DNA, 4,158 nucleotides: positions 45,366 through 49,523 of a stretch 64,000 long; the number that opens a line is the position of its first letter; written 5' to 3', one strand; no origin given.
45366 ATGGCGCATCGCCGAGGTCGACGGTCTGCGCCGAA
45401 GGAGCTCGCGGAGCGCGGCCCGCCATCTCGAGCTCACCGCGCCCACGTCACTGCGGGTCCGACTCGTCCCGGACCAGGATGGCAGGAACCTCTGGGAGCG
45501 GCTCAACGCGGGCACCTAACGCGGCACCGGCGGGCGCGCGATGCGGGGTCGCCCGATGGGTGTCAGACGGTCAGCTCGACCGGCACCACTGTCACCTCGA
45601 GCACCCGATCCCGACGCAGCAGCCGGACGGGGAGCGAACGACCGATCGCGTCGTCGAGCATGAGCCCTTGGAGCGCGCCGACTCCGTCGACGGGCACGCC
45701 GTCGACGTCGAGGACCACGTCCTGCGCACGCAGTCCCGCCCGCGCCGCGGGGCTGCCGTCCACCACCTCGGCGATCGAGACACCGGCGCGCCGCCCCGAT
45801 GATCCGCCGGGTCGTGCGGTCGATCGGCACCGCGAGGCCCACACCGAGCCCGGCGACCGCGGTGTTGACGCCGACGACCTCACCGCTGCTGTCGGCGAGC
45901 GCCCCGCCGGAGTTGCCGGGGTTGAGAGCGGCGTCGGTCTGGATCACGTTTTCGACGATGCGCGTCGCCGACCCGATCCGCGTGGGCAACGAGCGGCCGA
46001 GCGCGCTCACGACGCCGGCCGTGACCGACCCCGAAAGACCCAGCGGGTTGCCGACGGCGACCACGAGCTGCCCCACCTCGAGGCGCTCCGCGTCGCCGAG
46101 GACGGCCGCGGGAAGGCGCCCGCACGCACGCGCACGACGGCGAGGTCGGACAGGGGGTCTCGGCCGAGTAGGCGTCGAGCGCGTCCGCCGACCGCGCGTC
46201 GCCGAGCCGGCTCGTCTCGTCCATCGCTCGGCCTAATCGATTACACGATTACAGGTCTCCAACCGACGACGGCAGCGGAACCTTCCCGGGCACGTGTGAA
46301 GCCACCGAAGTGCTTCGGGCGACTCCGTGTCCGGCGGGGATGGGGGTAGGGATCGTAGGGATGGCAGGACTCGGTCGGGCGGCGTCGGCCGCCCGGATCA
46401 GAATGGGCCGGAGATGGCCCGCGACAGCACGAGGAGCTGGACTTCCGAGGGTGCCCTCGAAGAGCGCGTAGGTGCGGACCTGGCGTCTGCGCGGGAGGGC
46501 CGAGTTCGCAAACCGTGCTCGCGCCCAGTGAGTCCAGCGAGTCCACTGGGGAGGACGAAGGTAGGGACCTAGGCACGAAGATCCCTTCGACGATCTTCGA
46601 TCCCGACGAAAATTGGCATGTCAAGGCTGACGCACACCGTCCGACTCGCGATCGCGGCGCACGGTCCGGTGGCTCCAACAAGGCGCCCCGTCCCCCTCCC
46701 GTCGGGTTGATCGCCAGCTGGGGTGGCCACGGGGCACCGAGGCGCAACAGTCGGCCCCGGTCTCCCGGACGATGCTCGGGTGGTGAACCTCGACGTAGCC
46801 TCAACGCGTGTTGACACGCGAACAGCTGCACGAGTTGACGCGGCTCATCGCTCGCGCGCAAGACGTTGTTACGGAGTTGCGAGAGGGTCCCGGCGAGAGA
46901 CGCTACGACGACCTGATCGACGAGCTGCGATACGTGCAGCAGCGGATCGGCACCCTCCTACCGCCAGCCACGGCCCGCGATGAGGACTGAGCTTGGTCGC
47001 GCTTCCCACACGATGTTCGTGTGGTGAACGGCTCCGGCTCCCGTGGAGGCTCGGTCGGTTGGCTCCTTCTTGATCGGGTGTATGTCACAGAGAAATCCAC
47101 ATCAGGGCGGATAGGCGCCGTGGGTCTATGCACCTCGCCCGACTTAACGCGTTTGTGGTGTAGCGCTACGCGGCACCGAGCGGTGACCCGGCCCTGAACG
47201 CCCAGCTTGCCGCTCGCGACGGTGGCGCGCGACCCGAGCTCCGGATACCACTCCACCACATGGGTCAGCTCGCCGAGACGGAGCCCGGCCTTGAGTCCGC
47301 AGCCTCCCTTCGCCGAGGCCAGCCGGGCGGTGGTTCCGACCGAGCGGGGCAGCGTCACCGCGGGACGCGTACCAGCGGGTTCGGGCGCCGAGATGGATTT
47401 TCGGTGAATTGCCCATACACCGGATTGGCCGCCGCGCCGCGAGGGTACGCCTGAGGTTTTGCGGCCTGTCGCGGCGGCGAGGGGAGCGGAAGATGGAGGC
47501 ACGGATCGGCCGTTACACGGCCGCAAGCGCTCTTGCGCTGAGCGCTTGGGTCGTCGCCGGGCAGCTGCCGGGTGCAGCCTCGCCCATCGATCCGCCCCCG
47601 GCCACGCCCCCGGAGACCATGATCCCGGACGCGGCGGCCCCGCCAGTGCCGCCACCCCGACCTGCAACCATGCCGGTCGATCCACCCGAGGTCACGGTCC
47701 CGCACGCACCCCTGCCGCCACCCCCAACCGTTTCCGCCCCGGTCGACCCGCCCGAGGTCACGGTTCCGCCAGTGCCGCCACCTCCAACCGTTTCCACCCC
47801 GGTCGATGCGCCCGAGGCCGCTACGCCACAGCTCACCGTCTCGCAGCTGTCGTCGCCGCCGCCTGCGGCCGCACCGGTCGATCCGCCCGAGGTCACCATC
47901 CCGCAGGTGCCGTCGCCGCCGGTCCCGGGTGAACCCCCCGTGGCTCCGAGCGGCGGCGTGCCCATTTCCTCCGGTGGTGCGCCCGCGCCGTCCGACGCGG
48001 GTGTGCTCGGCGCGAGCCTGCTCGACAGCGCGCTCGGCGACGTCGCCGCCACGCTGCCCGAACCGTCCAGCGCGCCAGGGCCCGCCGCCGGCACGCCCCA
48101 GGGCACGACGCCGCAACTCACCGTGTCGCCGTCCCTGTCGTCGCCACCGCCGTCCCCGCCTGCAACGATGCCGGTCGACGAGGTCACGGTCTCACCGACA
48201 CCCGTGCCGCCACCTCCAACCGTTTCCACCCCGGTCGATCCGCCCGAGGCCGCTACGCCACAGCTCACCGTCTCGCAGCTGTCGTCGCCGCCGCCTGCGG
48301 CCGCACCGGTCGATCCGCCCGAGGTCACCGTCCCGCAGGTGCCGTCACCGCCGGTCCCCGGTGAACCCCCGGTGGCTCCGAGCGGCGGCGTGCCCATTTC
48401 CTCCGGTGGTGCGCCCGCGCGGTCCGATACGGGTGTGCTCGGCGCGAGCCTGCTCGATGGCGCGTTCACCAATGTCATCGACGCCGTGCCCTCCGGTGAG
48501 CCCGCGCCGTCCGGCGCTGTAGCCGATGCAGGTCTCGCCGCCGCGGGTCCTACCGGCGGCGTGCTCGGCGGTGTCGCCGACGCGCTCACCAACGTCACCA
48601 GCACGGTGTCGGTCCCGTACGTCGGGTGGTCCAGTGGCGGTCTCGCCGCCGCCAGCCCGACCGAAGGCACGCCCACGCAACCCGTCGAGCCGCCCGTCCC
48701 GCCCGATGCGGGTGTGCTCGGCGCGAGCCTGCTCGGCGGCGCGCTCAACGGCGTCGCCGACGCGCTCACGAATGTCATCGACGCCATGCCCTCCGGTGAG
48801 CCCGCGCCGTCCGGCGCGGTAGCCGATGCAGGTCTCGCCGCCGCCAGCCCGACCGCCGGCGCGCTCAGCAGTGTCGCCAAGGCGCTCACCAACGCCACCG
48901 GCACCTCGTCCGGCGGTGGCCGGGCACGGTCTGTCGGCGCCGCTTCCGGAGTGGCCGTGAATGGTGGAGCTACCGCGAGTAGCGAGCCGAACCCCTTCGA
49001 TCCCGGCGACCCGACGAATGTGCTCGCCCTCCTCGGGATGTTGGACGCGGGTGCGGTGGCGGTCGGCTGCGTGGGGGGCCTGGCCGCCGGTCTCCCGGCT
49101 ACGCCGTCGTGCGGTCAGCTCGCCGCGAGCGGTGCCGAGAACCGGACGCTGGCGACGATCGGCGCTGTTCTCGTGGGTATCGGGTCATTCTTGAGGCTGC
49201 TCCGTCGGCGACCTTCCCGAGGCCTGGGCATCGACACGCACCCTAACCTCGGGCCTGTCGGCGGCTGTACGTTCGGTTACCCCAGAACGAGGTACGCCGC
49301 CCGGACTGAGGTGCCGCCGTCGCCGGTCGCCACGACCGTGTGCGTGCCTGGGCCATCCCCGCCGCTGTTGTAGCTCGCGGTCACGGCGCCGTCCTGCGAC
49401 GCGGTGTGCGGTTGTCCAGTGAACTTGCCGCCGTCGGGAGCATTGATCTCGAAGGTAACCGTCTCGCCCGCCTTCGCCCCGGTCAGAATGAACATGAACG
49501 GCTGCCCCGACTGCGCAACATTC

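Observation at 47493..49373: Highly repetitive Pro/Thr-rich secreted protein with near-identical 261-nt internal duplication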

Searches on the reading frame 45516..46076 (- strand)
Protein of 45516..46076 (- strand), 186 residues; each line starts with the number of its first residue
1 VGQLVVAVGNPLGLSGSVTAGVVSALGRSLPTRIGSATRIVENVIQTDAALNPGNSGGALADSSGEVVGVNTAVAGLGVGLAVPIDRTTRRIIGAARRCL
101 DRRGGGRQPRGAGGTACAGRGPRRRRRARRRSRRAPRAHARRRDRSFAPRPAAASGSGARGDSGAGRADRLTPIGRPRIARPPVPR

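Call 7: search_protein_families(library=ncbifam, proteins=[window:45516-46076:-], max_evalue=1)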
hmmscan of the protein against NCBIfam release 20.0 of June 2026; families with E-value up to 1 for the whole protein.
window:45516-46076:- (186 aa): 13 families
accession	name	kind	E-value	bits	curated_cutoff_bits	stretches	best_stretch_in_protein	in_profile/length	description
TIGR02037.1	degP_htrA_DO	subfamily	6.5e-29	101.1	416.2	1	1-89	133-221/434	Do family serine endopeptidase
NF041521.1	HhoA_HhoB_HtrA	equivalog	8e-26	91.1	450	1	2-89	130-217/335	HhoA/HhoB/HtrA family serine endopeptidase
NF047968.1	SerProtHtrA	equivalog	1.2e-23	84.1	470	1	2-92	162-252/357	serine protease HtrA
NF008189.1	PRK10942.1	equivalog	2e-19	69.4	720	1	2-85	188-271/477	serine endoprotease DegP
NF007526.1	PRK10139.1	equivalog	2.3e-19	69.4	756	1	2-86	166-250/456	serine endoprotease DegQ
TIGR02038.1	protease_degS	equivalog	1.5e-17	63.8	422.95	1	2-80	151-231/351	outer membrane-stress sensor serine endopeptidase DegS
NF050055.1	SerProtHtrAMycob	equivalog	2.2e-17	63.1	800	1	2-87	307-398/502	serine protease HtrA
NF008147.1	PRK10898.1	equivalog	1.2e-15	57.6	408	1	1-73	150-217/352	outer membrane-stress sensor serine endopeptidase DegS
NF040960.1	MamE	equivalog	6.4e-15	54.8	800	1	5-88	202-286/659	magnetosome formation protease MamE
NF053637.1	SerProtHtrAspr2045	equivalog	7.1e-13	48.2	650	1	2-73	180-253/394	serine protease HtrA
NF033740.0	MarP_fam_protase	equivalog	2e-05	23.8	250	1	3-71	283-351/390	MarP family serine protease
NF040961.1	MamO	equivalog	0.00025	19.5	800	1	2-76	175-245/648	magnetosome protein MamO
TIGR00845.1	caca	equivalog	0.85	7.3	679.85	0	2-82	767-833/921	sodium/calcium exchanger 1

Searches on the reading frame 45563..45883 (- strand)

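Call 30: search_protein_families(library=pfam, proteins=[window:45563-45883:-], max_evalue=0.001)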
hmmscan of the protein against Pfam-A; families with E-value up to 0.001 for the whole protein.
window:45563-45883:- (106 aa): 3 families
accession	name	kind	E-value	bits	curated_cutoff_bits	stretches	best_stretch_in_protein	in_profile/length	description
PF13180.12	PDZ_2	-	2.2e-12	47.5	27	1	31-99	10-78/80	PDZ domain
PF17820.7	PDZ_6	-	4.1e-10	39.7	27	1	37-76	2-41/54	PDZ domain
PF00595.29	PDZ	-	2.7e-07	31.3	23.2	1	29-70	21-62/81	PDZ domain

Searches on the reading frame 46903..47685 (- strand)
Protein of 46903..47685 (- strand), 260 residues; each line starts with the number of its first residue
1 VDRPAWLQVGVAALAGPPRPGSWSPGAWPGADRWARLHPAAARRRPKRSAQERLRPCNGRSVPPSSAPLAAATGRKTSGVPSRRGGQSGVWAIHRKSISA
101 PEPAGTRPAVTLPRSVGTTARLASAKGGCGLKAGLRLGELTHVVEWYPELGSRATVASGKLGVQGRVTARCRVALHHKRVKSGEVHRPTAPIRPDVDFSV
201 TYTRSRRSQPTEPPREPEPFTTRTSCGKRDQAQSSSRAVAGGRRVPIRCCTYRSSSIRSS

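Call 30: search_protein_families(library=pfam, proteins=[window:46903-47685:-], max_evalue=0.001)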
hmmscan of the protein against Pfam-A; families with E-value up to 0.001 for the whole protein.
window:46903-47685:- (260 aa): 0 families

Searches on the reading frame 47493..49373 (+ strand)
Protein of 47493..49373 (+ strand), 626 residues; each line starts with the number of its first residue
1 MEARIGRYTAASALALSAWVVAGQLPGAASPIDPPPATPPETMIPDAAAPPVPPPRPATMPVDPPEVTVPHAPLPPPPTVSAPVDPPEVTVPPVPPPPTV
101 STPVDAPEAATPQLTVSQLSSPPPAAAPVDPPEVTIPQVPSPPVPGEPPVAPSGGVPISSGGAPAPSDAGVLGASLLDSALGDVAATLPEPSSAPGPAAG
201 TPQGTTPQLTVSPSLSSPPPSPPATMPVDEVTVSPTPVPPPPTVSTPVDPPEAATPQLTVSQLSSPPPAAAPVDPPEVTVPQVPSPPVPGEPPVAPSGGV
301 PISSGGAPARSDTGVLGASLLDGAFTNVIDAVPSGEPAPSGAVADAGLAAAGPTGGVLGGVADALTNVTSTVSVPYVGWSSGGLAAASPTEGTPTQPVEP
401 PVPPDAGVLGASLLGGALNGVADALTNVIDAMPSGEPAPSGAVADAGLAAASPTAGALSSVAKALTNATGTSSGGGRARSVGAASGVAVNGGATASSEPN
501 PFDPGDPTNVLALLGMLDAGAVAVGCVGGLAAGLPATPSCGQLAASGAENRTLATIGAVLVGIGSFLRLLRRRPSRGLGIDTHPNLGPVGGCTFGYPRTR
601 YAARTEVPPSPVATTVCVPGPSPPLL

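Call 5: search_protein_families(library=pfam, proteins=[window:47493-49373:+], max_evalue=0.1)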
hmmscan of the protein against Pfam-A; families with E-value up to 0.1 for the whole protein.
window:47493-49373:+ (626 aa): 0 families

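Call 7: search_protein_families(library=ncbifam, proteins=[window:47493-49373:+], max_evalue=1)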
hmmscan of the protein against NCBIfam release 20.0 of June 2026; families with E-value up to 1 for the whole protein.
window:47493-49373:+ (626 aa): 0 families

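Call 8: find_homologous_proteins(query=window:47493-49373:+, max_evalue=0.001)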
Query window:47493-49373:+ (626 aa): 2 proteins with E <= 0.001 among 8000 candidates.
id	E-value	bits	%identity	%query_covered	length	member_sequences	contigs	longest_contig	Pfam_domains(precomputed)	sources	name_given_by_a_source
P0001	1.9e-276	937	100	75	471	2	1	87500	-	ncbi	ncbi:MAG: hypothetical protein ACRDZ1_03935 [Acidimicrobiia bacterium]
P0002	2.4e-205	702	68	53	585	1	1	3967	-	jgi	jgi:hypothetical protein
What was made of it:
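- This is a MAG contig (call 8).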

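Call 10: find_encoding_contigs(protein=P0002, flank=10000)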
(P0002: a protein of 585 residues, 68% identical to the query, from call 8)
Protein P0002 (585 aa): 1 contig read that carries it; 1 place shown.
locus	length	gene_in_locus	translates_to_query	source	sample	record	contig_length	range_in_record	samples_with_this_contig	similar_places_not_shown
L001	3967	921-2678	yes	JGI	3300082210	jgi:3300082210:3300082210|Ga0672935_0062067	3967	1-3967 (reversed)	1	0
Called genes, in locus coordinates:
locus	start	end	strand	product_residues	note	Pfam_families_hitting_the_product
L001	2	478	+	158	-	?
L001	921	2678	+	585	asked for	-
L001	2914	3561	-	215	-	PF00440:TetR_N, PF13977:TetR_C_6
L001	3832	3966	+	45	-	?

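Call 11: find_encoding_contigs(protein=P0001, flank=10000)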
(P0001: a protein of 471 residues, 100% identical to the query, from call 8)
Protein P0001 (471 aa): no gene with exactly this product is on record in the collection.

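Call 17: find_related_loci(query=A1, collection=genome_contigs, flank=10000)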
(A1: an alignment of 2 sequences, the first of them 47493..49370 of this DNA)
Query A1 (626 aa) in genome_contigs; peptide patterns used: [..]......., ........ (x = any residue, [..] = any of these).
64 stretches matched a pattern, but none encodes a relative of the query by tblastn (E <= 1e-3).

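Call 19: find_related_loci(query=A1, collection=metagenome_contigs, flank=10000)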
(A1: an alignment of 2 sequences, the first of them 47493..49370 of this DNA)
Query A1 (626 aa) in metagenome_contigs; peptide patterns used: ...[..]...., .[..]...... (x = any residue, [..] = any of these).
600 stretches matched a pattern, but none encodes a relative of the query by tblastn (E <= 1e-3).

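Call 57: predict_structure(alignment_id=A6)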
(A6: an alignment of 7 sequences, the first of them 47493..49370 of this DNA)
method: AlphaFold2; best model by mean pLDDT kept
length: 626 residues; sequences in the alignment: 7
mean_pLDDT: 46.5   pTM: 0.26
mean pLDDT of the five models: 46.5, 46.0, 38.1, 34.9, 34.7
residues with pLDDT >= 90: 0; 70-90: 45; 50-70: 167; < 50: 414
segments of 3 or more residues with pLDDT < 50: 23-33, 41-49, 109-121, 124-127, 153-201, 208-218, 224-232, 247-249, 251-253, 255-266, 297-397, 404-502, 507-513, 518-521, 544-548, 574-606, 608-617
pLDDT, mean of each block of 10 residues (from residue 1): 65 70 44 50 46 59 57 62 56 72 51 42 53 55 61 47 41 40 41 42 48 47 46 53 49 42 44 57 61 53 40 36 33 36 40 35 31 32 34 42 38 35 36 33 27 29 32 30 28 31 46 49 65 59 51 74 82 51 40 38 45 46 61
secondary structure, 60 per line:
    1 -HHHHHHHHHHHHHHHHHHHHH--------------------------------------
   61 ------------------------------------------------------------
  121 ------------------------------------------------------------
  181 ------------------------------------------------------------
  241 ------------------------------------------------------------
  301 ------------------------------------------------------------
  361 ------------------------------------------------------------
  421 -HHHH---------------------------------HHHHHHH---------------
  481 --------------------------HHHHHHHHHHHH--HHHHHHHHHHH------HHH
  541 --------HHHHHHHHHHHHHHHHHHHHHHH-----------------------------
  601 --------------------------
elements in order (helices of 4 or more, strands of 3 or more residues): H2-22 H422-425 H459-465 H507-518 H521-531 H549-571
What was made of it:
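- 47583..48419 (+): Pro/Thr/Ser-rich modular region (aa 31-309): 7 VDxPE units, 3 PPPPTVS units, 3 TPQLTVS units, 2 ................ units. AF2 predicts no secondary structure here, with pLDDT 40-70 (call 57).
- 48420..48977 (+): Gly/Ala/Leu/Val-rich region (aa 310-495) with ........, ALTNV and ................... units. It includes the 151-nt repeat pair 48454-48604 / 48754-48904. AF2 pLDDT is below 50 (call 57).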

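Call 59: search_solved_structures(query=window:47493-49370:+, max_evalue=1)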
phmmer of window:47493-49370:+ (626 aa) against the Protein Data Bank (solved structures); distinct sequences matched with E-value up to 1: 2.
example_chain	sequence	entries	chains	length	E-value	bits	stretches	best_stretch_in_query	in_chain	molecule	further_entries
1tjr_A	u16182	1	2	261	0.12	14.5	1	300-378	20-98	BX1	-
1rd5_A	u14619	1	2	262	0.15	14.2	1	300-377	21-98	Tryptophan synthase alpha chain, chloroplast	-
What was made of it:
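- Tried and rejected: The PDB sequence search gave only chance-level hits at E>0.1 (call 59).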
